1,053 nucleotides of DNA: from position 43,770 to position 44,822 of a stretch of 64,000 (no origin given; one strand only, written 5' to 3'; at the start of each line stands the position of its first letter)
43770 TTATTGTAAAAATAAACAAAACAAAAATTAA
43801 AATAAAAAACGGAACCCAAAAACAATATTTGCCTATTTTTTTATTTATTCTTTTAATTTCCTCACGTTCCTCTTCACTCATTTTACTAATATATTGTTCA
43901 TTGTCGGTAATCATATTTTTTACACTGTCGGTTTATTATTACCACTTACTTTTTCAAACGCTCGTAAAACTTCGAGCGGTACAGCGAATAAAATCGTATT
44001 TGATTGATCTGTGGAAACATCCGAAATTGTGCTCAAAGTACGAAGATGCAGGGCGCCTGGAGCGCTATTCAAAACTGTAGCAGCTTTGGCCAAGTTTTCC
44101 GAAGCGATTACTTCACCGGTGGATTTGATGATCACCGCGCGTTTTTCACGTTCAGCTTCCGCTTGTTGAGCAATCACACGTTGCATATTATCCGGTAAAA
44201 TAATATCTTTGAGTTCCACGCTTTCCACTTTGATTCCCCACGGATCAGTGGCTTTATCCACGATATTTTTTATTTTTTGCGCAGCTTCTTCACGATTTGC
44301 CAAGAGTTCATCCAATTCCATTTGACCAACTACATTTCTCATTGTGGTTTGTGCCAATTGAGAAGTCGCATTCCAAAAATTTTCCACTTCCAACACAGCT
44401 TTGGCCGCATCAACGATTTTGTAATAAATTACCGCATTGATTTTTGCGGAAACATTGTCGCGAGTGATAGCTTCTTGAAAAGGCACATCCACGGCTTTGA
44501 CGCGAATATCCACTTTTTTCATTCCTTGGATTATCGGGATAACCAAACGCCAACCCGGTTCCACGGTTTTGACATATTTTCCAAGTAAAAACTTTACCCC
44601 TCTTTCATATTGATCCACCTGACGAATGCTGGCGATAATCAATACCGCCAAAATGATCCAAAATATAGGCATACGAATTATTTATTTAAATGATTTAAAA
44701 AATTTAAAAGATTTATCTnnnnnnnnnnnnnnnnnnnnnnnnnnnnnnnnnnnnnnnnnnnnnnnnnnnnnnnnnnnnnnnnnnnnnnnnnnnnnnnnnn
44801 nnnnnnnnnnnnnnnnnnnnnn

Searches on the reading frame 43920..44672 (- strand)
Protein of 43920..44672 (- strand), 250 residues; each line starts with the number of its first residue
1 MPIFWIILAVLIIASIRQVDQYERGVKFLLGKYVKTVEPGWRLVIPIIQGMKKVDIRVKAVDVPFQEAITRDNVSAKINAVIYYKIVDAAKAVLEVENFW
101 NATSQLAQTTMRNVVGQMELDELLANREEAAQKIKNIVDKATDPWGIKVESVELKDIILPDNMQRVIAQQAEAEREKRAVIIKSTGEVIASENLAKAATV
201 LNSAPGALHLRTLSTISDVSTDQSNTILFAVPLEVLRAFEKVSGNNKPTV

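Call 39: search_protein_families(library=pfam, proteins=[window:43920-44672:-], max_evalue=0.00001)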
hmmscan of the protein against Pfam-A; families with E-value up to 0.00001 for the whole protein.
window:43920-44672:- (250 aa): 1 family
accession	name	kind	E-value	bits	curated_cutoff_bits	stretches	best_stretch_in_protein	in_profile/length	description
PF01145.31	Band_7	-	3.5e-41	141.6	23.6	1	18-187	2-175/176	SPFH domain / Band 7 family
